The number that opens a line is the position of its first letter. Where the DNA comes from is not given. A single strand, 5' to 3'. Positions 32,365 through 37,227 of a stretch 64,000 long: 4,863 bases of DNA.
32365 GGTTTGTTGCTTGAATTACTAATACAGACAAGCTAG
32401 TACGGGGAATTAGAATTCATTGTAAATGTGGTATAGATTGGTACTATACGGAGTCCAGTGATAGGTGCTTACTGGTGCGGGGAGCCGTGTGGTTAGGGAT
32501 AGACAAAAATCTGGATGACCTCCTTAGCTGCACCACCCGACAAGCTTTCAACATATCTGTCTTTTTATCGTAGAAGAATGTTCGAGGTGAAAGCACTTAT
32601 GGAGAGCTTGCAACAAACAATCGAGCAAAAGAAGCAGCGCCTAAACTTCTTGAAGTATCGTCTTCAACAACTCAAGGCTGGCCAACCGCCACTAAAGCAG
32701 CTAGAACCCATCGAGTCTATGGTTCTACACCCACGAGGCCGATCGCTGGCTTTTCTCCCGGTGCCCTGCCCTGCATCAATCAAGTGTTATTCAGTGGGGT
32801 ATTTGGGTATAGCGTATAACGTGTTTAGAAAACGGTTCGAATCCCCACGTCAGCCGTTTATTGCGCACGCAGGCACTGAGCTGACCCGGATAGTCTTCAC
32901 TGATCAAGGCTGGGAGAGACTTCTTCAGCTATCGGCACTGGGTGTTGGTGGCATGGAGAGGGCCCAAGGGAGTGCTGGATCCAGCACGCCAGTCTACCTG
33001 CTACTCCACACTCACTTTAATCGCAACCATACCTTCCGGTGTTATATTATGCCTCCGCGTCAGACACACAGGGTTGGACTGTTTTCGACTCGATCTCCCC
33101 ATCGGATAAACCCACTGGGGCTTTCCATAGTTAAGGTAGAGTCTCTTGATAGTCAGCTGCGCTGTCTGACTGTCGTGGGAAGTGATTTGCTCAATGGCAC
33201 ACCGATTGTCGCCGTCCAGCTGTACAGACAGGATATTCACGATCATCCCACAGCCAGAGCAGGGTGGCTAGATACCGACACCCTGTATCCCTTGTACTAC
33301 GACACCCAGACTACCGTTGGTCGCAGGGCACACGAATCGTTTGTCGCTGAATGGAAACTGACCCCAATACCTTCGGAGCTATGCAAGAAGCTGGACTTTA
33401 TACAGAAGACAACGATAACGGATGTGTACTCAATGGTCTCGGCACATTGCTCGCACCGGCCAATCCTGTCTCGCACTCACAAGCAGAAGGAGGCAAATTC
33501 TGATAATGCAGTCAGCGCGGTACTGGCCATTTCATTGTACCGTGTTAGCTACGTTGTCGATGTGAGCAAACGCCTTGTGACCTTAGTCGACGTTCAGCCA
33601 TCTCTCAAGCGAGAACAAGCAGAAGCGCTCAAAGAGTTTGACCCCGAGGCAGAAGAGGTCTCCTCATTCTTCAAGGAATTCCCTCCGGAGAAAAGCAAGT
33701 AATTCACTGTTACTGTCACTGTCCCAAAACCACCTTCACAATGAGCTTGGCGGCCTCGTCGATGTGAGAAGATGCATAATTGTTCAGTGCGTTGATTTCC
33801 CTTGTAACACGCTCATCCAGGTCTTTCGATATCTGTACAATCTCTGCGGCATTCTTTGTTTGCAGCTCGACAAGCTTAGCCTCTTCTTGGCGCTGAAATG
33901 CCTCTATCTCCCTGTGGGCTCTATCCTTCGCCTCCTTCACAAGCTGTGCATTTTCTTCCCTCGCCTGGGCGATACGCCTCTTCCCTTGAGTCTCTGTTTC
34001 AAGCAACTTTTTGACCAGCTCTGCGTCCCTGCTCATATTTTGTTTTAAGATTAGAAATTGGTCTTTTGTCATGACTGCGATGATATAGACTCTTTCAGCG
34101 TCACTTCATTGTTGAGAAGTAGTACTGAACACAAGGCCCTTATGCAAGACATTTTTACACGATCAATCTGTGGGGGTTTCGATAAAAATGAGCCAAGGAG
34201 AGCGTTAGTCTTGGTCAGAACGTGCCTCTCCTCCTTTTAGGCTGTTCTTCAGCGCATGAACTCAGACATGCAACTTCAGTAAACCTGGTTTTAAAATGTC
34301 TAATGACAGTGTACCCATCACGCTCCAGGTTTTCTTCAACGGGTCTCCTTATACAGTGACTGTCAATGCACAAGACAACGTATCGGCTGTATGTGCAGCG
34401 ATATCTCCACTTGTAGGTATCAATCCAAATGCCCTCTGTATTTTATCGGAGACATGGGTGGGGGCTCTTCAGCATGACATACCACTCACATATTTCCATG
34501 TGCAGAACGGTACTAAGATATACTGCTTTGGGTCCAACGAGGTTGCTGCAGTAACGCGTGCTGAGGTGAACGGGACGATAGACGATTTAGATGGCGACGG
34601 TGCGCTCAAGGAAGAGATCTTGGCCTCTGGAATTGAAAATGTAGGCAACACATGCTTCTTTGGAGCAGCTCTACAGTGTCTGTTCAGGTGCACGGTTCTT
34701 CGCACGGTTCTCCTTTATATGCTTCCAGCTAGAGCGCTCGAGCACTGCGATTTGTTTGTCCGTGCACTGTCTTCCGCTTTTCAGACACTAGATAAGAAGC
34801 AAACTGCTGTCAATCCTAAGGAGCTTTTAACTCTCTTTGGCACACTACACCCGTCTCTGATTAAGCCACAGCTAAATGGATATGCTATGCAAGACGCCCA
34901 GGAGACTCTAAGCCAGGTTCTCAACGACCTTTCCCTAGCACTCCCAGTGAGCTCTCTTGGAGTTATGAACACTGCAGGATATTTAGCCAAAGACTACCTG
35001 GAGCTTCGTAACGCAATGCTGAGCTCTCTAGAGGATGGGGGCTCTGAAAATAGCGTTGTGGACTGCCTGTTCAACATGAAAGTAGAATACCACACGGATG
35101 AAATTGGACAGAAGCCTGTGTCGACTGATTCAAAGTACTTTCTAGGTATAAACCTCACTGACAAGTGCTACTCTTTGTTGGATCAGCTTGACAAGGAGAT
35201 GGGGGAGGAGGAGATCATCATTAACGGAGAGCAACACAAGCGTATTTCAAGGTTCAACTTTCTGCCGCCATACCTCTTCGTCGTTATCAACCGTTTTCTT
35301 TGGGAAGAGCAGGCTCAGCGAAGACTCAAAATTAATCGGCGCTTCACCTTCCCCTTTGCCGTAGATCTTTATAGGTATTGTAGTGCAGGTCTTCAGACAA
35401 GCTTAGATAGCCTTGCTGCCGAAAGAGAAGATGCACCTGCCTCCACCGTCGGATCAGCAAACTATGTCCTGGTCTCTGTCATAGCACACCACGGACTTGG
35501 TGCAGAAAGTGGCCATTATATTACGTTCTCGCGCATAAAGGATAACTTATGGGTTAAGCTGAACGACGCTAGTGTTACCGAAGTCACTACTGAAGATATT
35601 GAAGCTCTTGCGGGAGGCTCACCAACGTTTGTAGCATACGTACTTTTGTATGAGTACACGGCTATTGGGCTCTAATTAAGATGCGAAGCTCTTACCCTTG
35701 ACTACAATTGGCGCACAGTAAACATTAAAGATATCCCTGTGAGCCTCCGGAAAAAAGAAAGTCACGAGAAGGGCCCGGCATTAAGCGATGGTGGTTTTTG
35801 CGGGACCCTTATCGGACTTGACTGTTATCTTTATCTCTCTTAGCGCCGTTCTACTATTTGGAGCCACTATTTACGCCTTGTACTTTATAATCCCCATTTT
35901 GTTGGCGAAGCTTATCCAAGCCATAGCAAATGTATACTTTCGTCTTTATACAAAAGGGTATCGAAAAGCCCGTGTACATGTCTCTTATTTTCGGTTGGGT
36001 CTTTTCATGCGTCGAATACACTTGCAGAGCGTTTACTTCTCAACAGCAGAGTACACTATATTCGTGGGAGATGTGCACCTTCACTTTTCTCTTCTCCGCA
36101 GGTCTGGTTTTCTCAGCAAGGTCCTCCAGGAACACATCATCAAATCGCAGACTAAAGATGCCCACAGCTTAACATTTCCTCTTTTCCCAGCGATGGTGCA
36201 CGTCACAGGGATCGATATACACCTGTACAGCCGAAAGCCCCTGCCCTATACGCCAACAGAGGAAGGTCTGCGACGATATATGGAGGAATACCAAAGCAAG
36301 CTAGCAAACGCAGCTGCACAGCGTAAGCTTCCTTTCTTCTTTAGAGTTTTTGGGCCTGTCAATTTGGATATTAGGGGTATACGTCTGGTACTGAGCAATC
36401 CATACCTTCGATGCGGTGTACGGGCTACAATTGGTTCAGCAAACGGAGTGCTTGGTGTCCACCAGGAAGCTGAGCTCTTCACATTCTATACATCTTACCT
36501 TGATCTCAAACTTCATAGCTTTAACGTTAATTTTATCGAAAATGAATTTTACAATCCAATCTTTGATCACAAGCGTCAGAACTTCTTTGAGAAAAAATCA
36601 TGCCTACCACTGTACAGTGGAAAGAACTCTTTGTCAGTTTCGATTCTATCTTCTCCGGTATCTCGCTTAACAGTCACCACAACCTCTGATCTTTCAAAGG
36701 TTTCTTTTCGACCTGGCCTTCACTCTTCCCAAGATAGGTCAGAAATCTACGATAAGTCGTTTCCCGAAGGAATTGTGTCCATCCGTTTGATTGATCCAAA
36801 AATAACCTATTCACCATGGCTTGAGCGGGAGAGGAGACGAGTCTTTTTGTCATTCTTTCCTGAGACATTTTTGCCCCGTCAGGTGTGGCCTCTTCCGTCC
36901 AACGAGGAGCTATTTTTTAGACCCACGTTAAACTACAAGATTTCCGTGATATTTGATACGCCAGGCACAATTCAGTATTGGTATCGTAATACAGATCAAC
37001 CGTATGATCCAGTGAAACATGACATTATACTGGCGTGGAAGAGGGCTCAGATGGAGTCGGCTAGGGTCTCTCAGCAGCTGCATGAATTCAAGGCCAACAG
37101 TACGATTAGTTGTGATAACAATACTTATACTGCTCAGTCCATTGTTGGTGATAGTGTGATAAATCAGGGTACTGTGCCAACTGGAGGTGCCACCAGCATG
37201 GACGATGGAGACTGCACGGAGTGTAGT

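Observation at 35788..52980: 5,730-aa single-exon ORF with N-terminal TM anchor plus chorein-N-like motif: candidate BLTP1/Csf1/Tweek-type lipid-transfer bridge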

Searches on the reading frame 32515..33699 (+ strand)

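Call 8: search_protein_families(library=pfam, proteins=[window:32515-33699:+], max_evalue=0.001)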
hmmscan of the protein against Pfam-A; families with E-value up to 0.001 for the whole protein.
window:32515-33699:+ (395 aa): 1 family
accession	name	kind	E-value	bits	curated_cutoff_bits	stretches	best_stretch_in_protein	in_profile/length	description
PF01980.22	TrmO_N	-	1e-16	61.6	26.8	1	161-239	36-113/116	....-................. O N-terminal domain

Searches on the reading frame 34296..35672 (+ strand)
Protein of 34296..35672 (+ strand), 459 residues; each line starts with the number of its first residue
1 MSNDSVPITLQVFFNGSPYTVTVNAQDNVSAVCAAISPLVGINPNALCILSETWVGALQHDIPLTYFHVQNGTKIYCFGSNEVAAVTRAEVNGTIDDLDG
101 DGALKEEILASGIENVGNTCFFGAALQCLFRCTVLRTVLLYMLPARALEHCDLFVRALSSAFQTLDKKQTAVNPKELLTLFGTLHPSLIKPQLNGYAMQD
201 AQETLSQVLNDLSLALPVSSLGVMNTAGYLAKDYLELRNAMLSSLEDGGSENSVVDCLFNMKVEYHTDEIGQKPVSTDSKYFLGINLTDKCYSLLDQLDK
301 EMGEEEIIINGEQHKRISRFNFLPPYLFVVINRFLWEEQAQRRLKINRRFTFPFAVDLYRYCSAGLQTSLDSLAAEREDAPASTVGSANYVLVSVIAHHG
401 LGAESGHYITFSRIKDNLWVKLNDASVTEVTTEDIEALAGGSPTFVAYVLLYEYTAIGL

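Call 8: search_protein_families(library=pfam, proteins=[window:34296-35672:+], max_evalue=0.001)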
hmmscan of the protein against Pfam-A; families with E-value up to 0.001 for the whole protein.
window:34296-35672:+ (459 aa): 2 families
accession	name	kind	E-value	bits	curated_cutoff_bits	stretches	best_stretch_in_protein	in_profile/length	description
PF00443.35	UCH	-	7.1e-42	144.2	23.9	1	112-452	2-254/254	Ubiquitin carboxyl-terminal hydrolase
PF13423.12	UCH_1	-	7.8e-05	22.9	22.2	0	375-427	256-317/317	Ubiquitin carboxyl-terminal hydrolase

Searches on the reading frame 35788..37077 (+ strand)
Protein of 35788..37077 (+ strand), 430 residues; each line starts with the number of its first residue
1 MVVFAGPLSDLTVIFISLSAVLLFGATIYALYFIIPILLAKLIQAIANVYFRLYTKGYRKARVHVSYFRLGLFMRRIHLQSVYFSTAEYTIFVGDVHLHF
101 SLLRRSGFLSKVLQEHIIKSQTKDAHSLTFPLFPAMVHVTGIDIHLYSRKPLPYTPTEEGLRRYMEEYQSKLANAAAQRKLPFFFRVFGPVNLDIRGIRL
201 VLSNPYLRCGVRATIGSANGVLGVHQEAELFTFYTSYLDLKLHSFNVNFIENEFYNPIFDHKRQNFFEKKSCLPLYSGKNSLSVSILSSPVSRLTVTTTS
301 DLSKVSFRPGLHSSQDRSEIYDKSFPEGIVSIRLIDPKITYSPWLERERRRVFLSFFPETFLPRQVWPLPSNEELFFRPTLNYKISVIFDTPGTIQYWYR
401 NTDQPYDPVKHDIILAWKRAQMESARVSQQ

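Call 20: search_solved_structures(query=A2, max_evalue=10, show_alignments=3)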
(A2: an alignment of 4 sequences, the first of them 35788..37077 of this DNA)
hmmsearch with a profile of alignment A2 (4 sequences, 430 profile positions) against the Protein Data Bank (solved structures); distinct sequences matched with E-value up to 10: 2.
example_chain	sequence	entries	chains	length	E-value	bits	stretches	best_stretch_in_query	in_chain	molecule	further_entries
9cap_A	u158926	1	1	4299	1.1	11.5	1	326-401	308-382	Bridge-like lipid transfer protein family member 1 C-terminal domain-containing protein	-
8psn_C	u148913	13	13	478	1.9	10.7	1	292-340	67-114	RNA-dependent RNA polymerase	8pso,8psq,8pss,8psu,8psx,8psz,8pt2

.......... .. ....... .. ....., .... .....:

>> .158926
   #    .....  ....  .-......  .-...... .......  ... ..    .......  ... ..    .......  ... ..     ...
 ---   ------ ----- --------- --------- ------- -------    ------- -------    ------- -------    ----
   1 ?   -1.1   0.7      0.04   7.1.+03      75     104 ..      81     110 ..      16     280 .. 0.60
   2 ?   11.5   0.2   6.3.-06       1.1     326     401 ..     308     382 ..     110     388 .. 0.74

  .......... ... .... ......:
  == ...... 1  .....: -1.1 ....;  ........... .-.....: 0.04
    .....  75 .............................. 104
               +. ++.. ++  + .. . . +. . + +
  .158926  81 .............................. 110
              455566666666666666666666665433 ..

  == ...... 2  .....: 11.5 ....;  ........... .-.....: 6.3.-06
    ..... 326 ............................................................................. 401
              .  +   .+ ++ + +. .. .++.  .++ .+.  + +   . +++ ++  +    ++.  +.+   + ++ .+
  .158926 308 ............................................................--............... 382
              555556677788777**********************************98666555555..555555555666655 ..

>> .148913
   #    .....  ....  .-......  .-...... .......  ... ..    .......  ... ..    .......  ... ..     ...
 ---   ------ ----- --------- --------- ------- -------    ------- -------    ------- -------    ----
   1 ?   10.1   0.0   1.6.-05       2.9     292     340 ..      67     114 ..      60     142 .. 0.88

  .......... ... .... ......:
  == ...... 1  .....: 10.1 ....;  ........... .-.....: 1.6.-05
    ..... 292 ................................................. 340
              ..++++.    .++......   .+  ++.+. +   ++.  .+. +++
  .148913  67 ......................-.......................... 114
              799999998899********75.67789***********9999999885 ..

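Call 27: search_protein_representatives(alignment_id=A2)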
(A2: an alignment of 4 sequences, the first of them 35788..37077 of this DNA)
Query: 4 sequences, 430 profile positions. Proteins with E-value up to 0.001 (for the whole library): 49; up to 1e-10: 5; up to 1e-30: 3. The best 49 are listed.
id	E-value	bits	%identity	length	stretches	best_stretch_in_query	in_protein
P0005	1.9e-228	775.2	-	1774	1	1-430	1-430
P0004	1.5e-188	643.7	-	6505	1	9-423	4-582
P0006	5.1e-32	128.0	-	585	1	11-420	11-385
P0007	6.8e-25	104.5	-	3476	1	68-423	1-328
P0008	7.9e-11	58.1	-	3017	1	30-369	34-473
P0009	4.6e-09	52.3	-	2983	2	42-361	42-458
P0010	8.1e-08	48.2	-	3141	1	11-361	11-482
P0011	2.3e-07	46.8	-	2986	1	50-361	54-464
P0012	2.8e-07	46.4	-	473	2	22-122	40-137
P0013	4.1e-07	45.9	-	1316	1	27-386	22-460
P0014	5.4e-07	45.5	-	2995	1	39-275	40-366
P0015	9.9e-07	44.7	-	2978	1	52-364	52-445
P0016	1.6e-06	44.0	-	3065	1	10-395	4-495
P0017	1.6e-06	44.0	-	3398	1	39-396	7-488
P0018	2.7e-06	43.2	-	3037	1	15-362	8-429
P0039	2.7e-04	36.6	-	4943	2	339-397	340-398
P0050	7.5e-04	35.2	-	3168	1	133-359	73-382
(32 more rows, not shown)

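Call 28: search_protein_families(library=pfam, proteins=[P0007, P0008, P0009], max_evalue=0.001)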
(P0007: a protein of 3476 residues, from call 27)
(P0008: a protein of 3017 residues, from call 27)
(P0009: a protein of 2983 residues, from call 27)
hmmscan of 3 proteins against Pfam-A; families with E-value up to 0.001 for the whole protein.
P0007 (3476 aa): 0 families

P0008 (3017 aa): 3 families
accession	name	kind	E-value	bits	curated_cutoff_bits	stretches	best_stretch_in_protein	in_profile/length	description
PF21678.4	Csf1_N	-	6.3e-251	836.4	98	2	35-1140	2-1117/1656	Csf1 N-terminal region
PF25038.1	Csf1_C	-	2.3e-172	576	26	1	1820-3017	248-1461/1462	Csf1 family C-terminal region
PF20413.5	BLTP1_N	-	1.7e-14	52.9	100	1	420-710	317-583/1119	BLTP1-like family N-terminal region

P0009 (2983 aa): 3 families
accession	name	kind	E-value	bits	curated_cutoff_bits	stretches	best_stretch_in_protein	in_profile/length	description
PF21678.4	Csf1_N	-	1.5e-232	775.4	98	2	33-1147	2-1145/1656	Csf1 N-terminal region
PF25038.1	Csf1_C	-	1.3e-191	639.8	26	1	1644-2982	96-1460/1462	Csf1 family C-terminal region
PF20413.5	BLTP1_N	-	7.7e-16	57.4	100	1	435-711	340-596/1119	BLTP1-like family N-terminal region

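Call 29: search_protein_families(library=pfam, proteins=[P0006, P0010, P0039, P0012], max_evalue=0.001)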
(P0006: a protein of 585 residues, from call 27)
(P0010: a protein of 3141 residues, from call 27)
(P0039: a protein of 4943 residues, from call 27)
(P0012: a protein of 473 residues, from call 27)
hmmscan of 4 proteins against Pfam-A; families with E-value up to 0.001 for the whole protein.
P0006 (585 aa): 1 family
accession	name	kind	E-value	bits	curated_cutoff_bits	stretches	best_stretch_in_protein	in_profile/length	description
PF20413.5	BLTP1_N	-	0.00023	19.4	100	1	11-100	25-113/1119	BLTP1-like family N-terminal region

P0010 (3141 aa): 3 families
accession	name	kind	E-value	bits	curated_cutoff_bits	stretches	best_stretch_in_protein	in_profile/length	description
PF21678.4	Csf1_N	-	8.6e-258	859.1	98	1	27-1651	2-1579/1656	Csf1 N-terminal region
PF25038.1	Csf1_C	-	2.2e-170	569.5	26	1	2124-3141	438-1461/1462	Csf1 family C-terminal region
PF20413.5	BLTP1_N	-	3.5e-14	51.9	100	2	23-304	38-267/1119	BLTP1-like family N-terminal region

P0039 (4943 aa): 4 families
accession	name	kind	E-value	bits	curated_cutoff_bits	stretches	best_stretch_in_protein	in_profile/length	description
PF25040.1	BLTP1_C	-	0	1512.8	23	2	3916-4936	873-1928/1938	BLTP1-like family C-terminal region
PF20413.5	BLTP1_N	-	0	1088.2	100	1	32-1099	23-1119/1119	BLTP1-like family N-terminal region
PF25039.1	BLTP1_M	-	2.5e-126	423.2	27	3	1646-2175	3-548/1483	BLTP1-like family middle region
PF21678.4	Csf1_N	-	2.1e-35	121.9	98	2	287-602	348-689/1656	Csf1 N-terminal region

P0012 (473 aa): 2 families
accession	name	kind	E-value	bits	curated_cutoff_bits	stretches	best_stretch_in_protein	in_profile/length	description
PF20413.5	BLTP1_N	-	3.1e-43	148.1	100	2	165-459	111-403/1119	BLTP1-like family N-terminal region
PF21678.4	Csf1_N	-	6.2e-11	40.8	98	1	46-294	2-237/1656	Csf1 N-terminal region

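Call 34: list_cluster_members(proteins=[P0006, P0007, P0050, P0004, P0008, P0039])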
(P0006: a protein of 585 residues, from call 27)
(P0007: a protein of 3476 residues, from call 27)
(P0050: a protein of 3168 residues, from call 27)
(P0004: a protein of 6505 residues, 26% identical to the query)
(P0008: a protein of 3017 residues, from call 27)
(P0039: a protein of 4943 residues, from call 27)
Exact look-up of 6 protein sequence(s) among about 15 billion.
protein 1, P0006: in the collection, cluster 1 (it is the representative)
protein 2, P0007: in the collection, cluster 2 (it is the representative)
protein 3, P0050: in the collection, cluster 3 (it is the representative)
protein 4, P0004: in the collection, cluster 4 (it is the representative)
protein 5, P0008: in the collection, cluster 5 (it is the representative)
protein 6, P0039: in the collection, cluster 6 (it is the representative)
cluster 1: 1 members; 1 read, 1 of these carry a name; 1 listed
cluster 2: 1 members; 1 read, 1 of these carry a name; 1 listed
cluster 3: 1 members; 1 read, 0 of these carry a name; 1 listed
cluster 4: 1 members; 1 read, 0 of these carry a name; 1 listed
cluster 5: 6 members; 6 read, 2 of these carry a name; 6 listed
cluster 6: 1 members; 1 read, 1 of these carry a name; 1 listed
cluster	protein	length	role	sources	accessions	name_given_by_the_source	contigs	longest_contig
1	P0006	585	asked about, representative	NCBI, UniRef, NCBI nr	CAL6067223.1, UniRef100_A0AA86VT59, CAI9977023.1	Conserved_hypothetical protein [Hexamita inflata] | Uncharacterized protein n=1 Tax=Hexamita inflata TaxID=28002 RepID=A0AA86VT59_9EUKA | Conserved hypothetical protein [Hexamita inflata]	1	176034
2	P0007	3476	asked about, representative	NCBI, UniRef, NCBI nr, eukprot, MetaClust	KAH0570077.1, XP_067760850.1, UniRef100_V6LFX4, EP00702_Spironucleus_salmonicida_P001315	hypothetical protein SS50377_28052 [Spironucleus salmonicida] | Transmembrane protein n=1 Tax=Spironucleus salmonicida TaxID=348837 RepID=V6LFX4_9EUKA | EST42606.1 hypothetical protein SS50377_17925 [Spironucleus salmonicida]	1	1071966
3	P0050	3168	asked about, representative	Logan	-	-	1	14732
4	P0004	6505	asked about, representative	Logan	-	-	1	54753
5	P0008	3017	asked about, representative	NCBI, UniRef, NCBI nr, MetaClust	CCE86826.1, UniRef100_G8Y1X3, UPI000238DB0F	Piso0_005340 [Millerozyma farinosa CBS 7064] | Piso0_005340 protein n=1 Tax=Pichia sorbitophila (strain ATCC MYA-4447 / BCRC 22081 / CBS ... | status=active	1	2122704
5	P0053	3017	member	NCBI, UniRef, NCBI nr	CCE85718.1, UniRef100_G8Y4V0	Piso0_005340 [Millerozyma farinosa CBS 7064] | Piso0_005340 protein n=1 Tax=Pichia sorbitophila (strain ATCC MYA-4447 / BCRC 22081 / CBS ...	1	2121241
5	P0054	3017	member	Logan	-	-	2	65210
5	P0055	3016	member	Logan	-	-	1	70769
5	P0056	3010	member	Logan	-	-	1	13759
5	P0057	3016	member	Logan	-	-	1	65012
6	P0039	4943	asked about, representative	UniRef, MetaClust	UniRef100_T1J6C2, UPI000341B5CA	Bridge-like lipid transfer protein family member 1 C-terminal domain-containing protein ... | status=active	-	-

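Call 61: search_protein_families(library=pfam, proteins=[P0050, P0007], max_evalue=1)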
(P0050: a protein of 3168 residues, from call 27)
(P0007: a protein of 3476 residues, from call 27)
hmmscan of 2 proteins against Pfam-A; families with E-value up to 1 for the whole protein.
P0050 (3168 aa): 0 families

P0007 (3476 aa): 0 families
